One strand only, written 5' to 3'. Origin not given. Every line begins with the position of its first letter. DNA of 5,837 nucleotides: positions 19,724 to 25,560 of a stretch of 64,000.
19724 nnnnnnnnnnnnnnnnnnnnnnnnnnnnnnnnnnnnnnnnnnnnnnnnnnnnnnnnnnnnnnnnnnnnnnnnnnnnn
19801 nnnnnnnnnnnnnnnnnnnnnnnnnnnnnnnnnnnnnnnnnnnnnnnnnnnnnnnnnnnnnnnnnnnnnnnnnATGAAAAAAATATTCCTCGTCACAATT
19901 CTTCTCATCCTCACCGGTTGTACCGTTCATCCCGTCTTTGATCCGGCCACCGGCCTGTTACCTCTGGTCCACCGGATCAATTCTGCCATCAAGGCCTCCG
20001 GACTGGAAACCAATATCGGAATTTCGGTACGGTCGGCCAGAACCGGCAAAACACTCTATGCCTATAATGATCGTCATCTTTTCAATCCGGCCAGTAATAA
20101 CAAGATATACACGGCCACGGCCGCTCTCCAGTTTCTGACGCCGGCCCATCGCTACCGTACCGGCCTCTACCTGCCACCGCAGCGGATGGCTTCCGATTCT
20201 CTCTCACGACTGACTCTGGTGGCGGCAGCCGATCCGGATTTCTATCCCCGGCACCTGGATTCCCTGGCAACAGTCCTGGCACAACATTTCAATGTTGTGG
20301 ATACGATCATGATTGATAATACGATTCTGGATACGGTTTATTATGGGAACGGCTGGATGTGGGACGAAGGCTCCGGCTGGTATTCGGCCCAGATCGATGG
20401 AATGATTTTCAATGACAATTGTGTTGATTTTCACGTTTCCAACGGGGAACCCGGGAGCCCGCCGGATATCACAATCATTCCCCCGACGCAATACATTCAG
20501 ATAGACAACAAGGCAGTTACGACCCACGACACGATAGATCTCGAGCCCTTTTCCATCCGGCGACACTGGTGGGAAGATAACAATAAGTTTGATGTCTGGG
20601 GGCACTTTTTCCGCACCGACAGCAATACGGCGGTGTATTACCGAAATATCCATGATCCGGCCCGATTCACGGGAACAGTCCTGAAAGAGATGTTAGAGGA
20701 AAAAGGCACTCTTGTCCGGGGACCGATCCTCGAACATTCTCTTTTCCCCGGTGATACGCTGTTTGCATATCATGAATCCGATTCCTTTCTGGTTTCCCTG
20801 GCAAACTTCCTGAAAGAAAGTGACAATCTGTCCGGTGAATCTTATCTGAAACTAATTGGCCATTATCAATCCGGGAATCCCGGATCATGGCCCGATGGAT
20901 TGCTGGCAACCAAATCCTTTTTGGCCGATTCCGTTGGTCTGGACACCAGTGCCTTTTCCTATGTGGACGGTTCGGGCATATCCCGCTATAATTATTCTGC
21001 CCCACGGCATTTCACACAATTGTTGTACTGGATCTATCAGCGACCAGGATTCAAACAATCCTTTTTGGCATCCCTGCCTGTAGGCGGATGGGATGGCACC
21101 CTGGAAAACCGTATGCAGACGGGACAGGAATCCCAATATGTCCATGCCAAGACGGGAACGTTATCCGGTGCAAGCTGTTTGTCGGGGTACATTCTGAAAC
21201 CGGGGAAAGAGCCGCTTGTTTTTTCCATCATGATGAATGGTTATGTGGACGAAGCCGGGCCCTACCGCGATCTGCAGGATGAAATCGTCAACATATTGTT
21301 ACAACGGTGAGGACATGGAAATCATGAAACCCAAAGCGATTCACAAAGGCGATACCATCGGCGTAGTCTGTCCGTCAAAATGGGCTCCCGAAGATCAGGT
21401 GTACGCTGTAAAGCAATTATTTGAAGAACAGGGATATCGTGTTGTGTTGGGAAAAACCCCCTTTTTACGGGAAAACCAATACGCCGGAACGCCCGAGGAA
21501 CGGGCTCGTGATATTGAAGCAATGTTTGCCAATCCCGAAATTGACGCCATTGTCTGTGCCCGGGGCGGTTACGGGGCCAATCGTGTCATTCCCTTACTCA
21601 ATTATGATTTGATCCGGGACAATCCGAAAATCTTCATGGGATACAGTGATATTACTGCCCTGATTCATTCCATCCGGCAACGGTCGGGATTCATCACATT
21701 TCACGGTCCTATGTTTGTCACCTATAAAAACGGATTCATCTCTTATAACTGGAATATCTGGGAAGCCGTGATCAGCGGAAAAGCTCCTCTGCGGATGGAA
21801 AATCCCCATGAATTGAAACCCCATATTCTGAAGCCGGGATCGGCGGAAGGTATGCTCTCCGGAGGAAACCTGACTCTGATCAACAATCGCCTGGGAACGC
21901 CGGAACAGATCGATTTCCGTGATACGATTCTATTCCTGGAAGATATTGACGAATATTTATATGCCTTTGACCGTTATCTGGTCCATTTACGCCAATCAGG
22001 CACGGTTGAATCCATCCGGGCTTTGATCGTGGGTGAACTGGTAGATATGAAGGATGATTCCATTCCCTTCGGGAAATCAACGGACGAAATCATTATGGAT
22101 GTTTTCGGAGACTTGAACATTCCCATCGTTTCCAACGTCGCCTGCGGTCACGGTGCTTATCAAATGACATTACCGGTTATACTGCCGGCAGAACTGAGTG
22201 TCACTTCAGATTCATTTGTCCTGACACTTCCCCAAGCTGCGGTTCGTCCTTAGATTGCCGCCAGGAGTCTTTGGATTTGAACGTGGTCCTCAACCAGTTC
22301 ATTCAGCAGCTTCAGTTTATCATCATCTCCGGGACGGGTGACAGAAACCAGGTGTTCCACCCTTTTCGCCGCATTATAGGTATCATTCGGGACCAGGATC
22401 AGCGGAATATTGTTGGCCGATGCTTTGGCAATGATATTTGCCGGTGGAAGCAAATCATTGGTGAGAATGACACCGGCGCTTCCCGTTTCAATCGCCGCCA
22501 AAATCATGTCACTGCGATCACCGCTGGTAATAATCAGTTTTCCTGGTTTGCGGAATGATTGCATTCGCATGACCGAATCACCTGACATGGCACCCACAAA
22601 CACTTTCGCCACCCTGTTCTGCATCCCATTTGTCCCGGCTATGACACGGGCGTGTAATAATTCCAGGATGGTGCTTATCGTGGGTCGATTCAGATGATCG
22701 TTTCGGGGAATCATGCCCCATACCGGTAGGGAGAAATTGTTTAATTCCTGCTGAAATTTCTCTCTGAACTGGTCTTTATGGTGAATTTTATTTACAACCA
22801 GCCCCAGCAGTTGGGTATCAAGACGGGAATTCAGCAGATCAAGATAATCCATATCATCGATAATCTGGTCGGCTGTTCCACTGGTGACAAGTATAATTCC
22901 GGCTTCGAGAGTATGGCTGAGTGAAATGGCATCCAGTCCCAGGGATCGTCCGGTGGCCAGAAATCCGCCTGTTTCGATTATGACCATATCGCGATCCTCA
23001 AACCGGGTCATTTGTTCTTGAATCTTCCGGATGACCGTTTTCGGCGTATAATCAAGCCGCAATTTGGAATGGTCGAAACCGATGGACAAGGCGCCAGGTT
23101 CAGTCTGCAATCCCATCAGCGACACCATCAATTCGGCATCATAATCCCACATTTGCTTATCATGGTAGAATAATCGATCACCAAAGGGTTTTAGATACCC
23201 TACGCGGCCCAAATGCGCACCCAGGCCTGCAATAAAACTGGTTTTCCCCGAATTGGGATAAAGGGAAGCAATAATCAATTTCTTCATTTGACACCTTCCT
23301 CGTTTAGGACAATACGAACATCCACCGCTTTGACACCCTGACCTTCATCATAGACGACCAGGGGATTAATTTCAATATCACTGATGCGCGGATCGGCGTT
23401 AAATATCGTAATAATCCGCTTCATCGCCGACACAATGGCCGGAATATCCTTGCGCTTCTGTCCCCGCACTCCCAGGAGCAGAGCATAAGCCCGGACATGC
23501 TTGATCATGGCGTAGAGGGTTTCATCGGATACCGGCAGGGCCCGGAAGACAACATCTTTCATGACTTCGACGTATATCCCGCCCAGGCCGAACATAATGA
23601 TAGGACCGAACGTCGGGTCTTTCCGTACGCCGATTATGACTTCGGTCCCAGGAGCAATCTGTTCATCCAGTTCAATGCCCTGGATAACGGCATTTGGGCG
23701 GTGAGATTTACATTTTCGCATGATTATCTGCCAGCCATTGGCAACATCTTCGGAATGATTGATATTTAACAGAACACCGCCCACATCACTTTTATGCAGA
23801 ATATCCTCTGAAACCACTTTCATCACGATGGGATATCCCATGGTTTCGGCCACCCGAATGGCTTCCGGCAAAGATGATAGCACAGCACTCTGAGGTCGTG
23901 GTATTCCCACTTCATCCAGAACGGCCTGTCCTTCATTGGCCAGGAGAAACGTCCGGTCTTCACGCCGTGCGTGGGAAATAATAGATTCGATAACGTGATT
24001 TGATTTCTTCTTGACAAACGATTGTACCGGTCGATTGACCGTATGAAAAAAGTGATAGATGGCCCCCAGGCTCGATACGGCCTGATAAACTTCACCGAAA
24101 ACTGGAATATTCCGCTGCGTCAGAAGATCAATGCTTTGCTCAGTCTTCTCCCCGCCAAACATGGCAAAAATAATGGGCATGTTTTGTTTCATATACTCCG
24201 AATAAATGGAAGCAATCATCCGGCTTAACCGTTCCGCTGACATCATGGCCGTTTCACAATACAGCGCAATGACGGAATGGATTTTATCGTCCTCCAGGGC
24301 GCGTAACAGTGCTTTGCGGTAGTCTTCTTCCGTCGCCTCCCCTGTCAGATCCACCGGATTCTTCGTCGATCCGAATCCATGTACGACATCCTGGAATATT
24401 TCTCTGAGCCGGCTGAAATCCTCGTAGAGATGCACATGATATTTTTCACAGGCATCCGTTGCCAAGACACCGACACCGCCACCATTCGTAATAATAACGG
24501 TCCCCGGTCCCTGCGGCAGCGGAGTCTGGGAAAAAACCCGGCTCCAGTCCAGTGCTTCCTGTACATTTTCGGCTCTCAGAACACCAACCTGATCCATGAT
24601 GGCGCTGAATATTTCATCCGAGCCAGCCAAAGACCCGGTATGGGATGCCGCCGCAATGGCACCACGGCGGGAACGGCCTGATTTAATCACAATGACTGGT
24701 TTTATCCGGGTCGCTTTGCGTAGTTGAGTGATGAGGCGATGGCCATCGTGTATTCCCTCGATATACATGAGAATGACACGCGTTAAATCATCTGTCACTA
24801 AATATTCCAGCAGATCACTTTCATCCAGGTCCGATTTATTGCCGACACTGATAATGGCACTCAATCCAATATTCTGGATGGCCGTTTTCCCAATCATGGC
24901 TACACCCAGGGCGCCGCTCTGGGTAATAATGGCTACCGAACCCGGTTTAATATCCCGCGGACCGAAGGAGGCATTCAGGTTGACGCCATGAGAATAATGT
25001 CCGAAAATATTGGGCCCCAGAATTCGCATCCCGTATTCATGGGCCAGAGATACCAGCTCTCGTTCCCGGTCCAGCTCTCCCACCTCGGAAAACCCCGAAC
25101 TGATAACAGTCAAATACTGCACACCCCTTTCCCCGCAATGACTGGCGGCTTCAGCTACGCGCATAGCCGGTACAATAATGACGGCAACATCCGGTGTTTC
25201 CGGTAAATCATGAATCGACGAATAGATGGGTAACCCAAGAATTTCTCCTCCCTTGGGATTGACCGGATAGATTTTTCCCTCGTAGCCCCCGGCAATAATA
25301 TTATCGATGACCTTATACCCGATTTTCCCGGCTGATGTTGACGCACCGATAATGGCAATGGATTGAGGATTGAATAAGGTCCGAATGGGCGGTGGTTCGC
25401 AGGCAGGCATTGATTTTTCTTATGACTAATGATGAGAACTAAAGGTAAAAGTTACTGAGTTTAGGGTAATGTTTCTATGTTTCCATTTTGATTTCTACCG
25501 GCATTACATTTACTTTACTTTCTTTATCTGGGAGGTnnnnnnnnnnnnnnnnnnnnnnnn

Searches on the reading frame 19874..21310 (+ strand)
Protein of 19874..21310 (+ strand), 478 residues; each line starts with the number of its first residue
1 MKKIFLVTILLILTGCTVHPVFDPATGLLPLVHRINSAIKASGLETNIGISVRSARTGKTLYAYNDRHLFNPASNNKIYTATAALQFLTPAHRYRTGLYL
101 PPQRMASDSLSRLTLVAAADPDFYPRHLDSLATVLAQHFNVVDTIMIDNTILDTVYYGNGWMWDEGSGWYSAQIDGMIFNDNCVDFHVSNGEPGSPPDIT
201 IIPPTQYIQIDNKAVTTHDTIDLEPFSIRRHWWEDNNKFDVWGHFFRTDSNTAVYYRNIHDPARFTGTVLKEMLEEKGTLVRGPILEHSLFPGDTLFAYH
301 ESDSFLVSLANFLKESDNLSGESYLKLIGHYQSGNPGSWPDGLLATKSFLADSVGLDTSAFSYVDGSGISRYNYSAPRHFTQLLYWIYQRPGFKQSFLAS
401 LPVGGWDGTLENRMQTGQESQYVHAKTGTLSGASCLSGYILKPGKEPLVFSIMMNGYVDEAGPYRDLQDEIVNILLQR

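Call 8: search_protein_families(library=pfam, proteins=[window:19874-21310:+], max_evalue=0.001)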
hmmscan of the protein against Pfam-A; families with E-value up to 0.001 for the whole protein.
window:19874-21310:+ (478 aa): 1 family
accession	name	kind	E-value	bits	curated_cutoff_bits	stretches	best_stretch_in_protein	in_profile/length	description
PF02113.21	Peptidase_S13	-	5.4e-78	263.1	22.8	1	34-474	4-440/444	D-Ala-D-Ala carboxypeptidase 3 (S13) family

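Call 47: search_protein_families(library=ncbifam, proteins=[window:19874-21310:+], max_evalue=0.01)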
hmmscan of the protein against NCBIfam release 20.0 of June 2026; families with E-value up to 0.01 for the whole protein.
window:19874-21310:+ (478 aa): 2 families
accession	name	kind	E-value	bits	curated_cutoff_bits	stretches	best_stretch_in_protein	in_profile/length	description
TIGR00666.1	PBP4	equivalog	4.1e-57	193.7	107.8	1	57-456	1-397/397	D-alanyl-D-alanine carboxypeptidase/D-alanyl-D-alanine endopeptidase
NF008322.0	PRK11113.1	equivalog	1.1e-52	179.1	527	1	46-460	34-451/477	serine-type D-Ala-D-Ala carboxypeptidase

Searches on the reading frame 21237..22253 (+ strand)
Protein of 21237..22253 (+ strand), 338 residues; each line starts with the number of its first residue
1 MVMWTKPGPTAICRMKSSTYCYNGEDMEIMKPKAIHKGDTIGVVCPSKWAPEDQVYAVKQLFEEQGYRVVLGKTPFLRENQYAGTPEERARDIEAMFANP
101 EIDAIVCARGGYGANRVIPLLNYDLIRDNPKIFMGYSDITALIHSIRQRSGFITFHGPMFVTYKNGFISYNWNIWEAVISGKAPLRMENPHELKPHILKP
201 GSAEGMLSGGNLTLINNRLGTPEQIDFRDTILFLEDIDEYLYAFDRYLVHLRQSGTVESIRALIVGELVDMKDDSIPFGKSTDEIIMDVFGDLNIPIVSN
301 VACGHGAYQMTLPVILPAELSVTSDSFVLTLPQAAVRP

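Call 8: search_protein_families(library=pfam, proteins=[window:21237-22253:+], max_evalue=0.001)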
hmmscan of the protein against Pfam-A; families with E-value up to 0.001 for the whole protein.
window:21237-22253:+ (338 aa): 2 families
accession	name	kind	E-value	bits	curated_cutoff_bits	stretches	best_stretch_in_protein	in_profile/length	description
PF02016.21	Peptidase_S66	-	2.9e-39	134.4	25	1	41-157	1-121/121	LD-carboxypeptidase N-terminal domain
PF17676.7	Peptidase_S66C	-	5.5e-29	101.7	23.7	1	204-320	1-120/120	LD-carboxypeptidase C-terminal domain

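Call 47: search_protein_families(library=ncbifam, proteins=[window:21237-22253:+], max_evalue=0.01)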
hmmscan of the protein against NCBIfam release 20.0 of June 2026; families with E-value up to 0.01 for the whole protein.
window:21237-22253:+ (338 aa): 1 family
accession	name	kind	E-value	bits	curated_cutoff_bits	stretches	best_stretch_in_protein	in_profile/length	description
NF008424.0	PRK11253.1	equivalog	2.5e-40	138.4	378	1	39-332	5-301/308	muramoyltetrapeptide carboxypeptidase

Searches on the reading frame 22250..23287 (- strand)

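Call 8: search_protein_families(library=pfam, proteins=[window:22250-23287:-], max_evalue=0.001)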
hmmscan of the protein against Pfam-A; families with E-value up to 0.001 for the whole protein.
window:22250-23287:- (345 aa): 4 families
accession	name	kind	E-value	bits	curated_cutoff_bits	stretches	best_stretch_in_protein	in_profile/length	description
PF07085.17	DRTGG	-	1.1e-25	89.9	25.2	1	207-312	2-104/105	DRTGG domain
PF13500.12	AAA_26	-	1.1e-13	52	27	1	3-203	2-198/198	AAA domain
PF07905.16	PucR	-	2e-07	31.8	33.5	1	210-303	7-105/118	Purine catabolism regulatory protein-like family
PF01656.29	CbiA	-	0.00062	20.2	25.4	0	145-201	54-117/125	CobQ/CobB/MinD/ParA nucleotide binding domain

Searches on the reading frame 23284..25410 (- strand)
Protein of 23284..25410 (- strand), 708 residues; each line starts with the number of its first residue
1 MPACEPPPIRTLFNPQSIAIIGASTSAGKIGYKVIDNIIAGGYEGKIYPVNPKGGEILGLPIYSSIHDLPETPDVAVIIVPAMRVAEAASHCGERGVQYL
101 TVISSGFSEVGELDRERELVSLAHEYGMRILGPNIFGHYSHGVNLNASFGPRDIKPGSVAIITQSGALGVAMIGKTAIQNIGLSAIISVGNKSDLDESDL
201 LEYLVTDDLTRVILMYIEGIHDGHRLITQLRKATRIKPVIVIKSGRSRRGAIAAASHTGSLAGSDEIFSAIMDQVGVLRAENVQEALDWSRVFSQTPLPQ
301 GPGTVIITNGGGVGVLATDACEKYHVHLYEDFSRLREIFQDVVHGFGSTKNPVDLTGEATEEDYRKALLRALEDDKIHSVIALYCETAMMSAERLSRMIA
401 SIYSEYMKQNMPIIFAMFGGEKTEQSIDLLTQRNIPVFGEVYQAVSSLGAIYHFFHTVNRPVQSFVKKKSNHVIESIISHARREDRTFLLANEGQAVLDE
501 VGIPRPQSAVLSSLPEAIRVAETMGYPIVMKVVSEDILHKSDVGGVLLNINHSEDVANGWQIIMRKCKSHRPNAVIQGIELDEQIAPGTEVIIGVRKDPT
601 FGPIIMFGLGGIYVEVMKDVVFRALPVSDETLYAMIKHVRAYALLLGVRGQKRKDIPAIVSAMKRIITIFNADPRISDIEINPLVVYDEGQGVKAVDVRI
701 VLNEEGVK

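Call 8: search_protein_families(library=pfam, proteins=[window:23284-25410:-], max_evalue=0.001)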
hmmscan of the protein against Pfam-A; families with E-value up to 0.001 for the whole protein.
window:23284-25410:- (708 aa): 5 families
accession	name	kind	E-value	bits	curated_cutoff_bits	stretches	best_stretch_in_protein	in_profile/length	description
PF13549.11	ATP-grasp_5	-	5.5e-67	225.8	27.6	1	481-702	2-221/221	ATP-grasp domain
PF13607.11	Succ_CoA_lig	-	1.2e-50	171.3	27.4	1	156-292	1-137/138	Succinyl-CoA ligase like flavodoxin domain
PF13380.12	CoA_binding_2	-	3.1e-21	76.4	22.8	1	17-134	2-109/116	CoA binding domain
PF19045.5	Ligase_CoA_2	-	5.2e-17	62.8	23.7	1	305-456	2-156/162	Ligase-CoA domain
PF02629.25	CoA_binding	-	4.2e-15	56.7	22.3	1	15-106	3-97/97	CoA binding domain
